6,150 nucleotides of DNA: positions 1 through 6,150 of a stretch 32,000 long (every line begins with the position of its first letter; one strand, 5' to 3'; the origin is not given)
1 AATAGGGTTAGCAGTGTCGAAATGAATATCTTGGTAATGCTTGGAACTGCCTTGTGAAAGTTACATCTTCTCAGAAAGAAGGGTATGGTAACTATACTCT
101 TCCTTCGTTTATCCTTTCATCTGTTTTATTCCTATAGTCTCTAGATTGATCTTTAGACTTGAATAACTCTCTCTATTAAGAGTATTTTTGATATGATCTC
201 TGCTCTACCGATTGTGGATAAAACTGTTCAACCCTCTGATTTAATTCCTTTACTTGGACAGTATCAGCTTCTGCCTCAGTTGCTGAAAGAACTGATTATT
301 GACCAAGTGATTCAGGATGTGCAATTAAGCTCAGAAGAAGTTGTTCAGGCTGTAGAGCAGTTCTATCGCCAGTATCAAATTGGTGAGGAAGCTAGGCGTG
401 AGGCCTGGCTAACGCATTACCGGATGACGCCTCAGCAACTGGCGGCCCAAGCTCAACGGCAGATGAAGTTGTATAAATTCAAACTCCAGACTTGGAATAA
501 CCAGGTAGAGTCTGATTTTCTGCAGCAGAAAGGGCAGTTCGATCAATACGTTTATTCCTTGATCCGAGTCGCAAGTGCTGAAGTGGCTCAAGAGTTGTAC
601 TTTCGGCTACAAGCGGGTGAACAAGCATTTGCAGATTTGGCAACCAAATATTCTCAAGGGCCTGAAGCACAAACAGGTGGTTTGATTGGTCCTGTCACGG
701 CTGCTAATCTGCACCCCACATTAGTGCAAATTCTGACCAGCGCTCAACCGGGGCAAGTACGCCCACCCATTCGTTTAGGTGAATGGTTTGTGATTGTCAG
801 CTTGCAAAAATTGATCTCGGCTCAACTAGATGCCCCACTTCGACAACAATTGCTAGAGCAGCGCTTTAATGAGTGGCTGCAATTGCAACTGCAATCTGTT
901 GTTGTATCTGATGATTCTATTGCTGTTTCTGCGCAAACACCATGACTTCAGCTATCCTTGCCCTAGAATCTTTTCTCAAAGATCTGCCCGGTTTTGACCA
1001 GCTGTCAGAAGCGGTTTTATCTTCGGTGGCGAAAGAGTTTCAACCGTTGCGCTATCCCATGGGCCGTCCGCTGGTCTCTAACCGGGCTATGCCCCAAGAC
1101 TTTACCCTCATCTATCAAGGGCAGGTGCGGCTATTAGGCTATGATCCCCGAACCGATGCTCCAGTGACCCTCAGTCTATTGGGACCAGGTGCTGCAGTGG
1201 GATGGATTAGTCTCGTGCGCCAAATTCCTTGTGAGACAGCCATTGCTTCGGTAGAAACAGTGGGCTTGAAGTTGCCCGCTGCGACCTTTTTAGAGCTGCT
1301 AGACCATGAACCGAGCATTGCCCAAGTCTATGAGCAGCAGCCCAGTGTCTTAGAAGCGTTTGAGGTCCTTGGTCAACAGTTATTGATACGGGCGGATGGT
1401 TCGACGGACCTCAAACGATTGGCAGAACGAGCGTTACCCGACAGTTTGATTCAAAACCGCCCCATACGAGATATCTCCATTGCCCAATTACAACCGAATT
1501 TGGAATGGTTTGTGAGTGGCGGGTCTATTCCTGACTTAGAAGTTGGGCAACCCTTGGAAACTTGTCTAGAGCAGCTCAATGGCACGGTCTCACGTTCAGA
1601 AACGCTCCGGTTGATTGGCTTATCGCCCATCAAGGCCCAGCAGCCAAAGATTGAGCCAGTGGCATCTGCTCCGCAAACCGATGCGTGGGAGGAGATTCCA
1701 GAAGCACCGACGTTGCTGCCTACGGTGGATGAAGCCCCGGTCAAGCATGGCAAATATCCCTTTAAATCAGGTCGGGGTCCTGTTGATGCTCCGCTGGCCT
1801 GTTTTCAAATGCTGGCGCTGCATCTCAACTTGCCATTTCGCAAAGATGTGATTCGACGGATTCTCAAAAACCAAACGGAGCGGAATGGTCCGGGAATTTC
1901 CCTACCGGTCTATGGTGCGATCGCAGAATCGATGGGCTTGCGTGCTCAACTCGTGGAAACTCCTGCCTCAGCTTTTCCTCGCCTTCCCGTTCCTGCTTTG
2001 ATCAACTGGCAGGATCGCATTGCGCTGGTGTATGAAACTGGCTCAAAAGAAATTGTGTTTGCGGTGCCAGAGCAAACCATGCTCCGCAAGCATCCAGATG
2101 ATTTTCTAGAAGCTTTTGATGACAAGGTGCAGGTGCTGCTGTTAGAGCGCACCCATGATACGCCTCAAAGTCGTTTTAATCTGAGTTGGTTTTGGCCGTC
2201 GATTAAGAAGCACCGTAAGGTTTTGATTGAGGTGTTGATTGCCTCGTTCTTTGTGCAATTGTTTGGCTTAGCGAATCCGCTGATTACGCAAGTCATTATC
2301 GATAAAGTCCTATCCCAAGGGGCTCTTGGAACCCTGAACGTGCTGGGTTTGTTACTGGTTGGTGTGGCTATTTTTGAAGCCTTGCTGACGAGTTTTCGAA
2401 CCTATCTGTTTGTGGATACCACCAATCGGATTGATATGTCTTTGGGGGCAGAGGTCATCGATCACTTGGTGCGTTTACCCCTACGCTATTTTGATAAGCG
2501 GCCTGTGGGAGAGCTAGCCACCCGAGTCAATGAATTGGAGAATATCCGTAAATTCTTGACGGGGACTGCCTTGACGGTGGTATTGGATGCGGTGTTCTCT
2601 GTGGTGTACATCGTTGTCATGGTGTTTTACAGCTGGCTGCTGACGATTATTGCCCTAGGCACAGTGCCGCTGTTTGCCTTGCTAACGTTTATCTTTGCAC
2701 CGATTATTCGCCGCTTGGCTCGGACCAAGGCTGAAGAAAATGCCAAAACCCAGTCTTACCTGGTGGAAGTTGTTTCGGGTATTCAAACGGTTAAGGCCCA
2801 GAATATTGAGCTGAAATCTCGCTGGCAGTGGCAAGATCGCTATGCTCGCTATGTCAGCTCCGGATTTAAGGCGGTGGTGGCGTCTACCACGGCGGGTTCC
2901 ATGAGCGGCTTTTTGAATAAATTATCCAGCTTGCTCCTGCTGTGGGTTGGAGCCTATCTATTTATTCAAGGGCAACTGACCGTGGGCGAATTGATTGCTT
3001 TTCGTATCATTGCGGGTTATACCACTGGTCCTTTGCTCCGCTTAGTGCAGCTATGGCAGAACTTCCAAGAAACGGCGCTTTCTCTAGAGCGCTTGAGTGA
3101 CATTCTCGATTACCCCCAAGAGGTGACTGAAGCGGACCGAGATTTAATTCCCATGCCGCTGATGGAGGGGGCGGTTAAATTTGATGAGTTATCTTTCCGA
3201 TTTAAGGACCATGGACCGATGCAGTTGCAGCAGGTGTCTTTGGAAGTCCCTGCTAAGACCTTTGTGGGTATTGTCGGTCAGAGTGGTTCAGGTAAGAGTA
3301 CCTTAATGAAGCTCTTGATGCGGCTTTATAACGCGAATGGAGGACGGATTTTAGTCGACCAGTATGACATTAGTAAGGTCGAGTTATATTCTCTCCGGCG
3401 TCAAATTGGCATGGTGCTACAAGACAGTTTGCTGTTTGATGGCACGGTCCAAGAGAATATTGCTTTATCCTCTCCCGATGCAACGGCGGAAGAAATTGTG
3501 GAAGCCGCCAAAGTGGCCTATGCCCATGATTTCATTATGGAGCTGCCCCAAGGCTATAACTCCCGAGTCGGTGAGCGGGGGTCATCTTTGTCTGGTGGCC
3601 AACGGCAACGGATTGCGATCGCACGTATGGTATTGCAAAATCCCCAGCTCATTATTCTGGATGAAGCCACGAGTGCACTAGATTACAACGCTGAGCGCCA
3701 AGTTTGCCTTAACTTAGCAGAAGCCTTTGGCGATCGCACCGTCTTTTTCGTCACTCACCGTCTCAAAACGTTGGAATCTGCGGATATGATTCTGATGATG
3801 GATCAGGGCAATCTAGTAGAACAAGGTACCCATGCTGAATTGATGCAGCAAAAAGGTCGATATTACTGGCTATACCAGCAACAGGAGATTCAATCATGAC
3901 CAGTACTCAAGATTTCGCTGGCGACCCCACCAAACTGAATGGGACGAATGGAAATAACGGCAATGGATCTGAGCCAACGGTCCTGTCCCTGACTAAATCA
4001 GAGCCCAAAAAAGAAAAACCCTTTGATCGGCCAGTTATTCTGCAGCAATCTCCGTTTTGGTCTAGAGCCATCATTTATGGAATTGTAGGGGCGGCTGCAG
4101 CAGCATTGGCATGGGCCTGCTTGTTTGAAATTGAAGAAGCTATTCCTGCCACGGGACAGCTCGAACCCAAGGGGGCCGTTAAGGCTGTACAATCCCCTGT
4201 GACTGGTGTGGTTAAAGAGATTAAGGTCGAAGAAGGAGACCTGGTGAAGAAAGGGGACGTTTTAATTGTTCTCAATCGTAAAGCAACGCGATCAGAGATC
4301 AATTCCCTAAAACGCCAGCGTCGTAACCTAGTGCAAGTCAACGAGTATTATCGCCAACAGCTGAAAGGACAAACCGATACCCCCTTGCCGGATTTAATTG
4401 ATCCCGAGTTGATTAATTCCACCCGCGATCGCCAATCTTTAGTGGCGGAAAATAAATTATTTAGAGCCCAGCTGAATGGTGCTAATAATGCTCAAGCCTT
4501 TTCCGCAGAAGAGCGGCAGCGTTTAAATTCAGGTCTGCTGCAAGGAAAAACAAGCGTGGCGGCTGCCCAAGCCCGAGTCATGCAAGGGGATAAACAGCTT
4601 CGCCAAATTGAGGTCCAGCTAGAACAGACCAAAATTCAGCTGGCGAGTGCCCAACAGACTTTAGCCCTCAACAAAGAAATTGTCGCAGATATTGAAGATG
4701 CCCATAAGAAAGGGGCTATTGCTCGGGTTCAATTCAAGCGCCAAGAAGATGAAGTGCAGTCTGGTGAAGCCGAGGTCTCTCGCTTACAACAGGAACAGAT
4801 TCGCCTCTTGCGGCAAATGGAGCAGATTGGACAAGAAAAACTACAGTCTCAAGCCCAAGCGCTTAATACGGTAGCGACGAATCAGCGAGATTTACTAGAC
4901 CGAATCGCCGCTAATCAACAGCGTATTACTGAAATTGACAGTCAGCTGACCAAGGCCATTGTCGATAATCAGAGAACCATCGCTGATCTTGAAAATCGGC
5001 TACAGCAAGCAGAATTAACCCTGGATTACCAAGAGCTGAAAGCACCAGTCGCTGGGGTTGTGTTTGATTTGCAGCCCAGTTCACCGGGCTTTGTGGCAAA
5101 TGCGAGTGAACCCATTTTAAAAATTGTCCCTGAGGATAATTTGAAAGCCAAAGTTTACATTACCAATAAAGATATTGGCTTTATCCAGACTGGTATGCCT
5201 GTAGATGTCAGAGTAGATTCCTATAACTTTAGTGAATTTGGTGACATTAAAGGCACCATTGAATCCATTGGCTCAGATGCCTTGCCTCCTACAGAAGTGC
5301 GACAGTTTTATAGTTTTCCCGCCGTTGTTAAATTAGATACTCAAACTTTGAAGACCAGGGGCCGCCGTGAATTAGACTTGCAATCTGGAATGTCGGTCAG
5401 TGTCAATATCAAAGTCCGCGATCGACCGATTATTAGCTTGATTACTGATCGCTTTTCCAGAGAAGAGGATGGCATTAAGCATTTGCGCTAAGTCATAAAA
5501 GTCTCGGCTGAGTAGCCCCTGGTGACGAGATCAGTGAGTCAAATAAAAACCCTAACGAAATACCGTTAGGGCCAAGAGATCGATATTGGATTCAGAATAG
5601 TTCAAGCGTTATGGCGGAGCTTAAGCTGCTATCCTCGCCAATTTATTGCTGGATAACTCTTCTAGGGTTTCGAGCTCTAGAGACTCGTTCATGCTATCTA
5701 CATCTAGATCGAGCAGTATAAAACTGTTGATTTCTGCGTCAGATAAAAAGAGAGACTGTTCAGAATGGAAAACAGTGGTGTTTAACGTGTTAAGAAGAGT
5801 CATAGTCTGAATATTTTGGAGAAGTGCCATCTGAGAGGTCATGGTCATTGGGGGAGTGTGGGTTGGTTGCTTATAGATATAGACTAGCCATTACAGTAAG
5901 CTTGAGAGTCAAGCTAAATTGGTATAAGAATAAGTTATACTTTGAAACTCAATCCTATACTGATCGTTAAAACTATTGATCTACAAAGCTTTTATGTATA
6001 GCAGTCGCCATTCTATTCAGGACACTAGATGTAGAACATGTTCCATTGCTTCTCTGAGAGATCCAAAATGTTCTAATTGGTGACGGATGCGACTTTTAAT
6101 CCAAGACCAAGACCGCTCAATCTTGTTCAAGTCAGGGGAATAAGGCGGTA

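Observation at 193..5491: Translationally coupled PPIase / CNB-C39like-ABC / HlyD module: a T1SS with a dedicated cytosolic prolyl isomerase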

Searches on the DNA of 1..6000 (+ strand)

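Call 32: search_dna_similar(query=window:1-6000:+, collection=plasmids, mode=near, max_rows=10)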
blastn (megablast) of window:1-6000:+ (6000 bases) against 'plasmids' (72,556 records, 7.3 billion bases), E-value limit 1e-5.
Records with a match: 1; places in all: 1; records where one place covers at least 80% of the query: 0.
Best place of each record, by identity: 60-80% 1.
By first word of the organism name: Acaryochloris 1.
By predicted mobility (MOB-suite, as given by PLSDB): conjugative 1.
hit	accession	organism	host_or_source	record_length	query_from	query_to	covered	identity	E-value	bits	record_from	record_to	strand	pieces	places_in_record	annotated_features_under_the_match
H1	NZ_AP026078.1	Acaryochloris marina MBIC10699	cell culture,Ascidian, Diplosoma similis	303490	2416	5490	51%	80.0%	0e+0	2241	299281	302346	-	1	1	HlyD family efflux transporter periplasmic adaptor subunit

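Call 34: get_annotated_region(hit=H1, flank=6000)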
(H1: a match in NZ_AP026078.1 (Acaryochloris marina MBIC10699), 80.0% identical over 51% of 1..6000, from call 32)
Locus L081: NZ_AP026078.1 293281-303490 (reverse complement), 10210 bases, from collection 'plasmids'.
description: Acaryochloris marina MBIC10699 plasmid pREC3, complete sequence
organism: Acaryochloris marina MBIC10699 (NCBI taxid 2954813)
taxonomy: Bacteria; Cyanobacteriota; Cyanophyceae; Acaryochloridales; Acaryochloridaceae; Acaryochloris; Acaryochloris marina; Acaryochloris marina MBIC10699
host: -; source: cell culture,Ascidian, Diplosoma similis; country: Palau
typing (MOB-suite, as given by PLSDB): conjugative; relaxase MOBF; mating-pair formation MPF_T
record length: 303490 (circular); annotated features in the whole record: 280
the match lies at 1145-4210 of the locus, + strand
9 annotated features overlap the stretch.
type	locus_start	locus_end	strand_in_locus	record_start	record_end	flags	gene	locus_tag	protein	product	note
CDS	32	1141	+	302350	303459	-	-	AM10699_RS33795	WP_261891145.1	IS630-like element ISAcma14 family transposase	-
CDS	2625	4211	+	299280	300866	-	-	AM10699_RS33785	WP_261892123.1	HlyD family efflux transporter periplasmic adaptor subunit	-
CDS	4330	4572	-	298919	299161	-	-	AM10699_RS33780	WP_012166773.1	DUF6429 family protein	-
CDS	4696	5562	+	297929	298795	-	-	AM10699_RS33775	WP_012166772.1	Rpn family recombination-promoting nuclease/putative transposase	-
CDS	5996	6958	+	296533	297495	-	-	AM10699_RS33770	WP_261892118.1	carbonic anhydrase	-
CDS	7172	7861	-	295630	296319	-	-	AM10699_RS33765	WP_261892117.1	class I SAM-dependent methyltransferase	-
CDS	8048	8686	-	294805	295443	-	-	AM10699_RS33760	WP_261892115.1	VOC family protein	-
CDS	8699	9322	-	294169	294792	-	-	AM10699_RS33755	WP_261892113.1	class I SAM-dependent methyltransferase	-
CDS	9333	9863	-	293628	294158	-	-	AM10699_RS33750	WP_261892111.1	adenylate kinase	-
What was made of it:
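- Tried and rejected: No PPIase gene is left there, so it is uninformative (calls 32, 34).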
